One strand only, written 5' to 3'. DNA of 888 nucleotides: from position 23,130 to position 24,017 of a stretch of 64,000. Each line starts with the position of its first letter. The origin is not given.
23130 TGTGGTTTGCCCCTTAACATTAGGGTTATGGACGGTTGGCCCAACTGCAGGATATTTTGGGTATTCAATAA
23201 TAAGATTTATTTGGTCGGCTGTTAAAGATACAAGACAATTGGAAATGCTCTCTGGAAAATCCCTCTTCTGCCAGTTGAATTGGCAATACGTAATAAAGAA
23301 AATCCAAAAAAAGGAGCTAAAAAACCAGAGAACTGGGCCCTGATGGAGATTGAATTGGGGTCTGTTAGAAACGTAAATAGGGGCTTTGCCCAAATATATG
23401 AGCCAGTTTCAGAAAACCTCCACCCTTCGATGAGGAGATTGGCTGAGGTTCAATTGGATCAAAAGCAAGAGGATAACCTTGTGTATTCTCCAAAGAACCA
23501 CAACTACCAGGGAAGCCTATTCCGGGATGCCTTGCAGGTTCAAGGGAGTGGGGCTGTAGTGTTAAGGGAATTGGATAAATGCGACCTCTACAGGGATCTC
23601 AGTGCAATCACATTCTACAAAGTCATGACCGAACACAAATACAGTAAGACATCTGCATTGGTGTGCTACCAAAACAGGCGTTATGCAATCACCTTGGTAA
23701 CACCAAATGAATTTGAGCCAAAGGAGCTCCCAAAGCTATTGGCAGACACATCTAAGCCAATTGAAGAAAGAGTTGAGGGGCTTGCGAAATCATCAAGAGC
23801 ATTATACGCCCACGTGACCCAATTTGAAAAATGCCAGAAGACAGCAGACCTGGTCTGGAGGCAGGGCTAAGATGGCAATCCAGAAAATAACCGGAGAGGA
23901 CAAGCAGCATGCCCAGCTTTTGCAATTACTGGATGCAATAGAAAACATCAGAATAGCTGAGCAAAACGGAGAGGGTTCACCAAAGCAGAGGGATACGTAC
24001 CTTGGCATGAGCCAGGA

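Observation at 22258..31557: Six tandem paralogues of an uncharacterised 400-560 aa protein family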

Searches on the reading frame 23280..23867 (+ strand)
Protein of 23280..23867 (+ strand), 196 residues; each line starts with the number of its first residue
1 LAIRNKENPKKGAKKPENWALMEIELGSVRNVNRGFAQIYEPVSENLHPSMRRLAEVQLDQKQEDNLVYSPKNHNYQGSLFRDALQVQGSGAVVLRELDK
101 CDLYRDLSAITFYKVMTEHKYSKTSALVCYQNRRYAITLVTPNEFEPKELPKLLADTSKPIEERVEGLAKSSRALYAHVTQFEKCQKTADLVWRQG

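Call 4: search_protein_families(library=pfam, proteins=[window:23280-23867:+], max_evalue=1)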
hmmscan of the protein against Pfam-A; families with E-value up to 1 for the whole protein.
window:23280-23867:+ (196 aa): 1 family
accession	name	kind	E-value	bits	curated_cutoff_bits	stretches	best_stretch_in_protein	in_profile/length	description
PF07190.16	CrmD_SECRET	-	0.13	12.7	20.5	1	69-146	81-158/172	Tumour necrosis factor receptor, SECRET domain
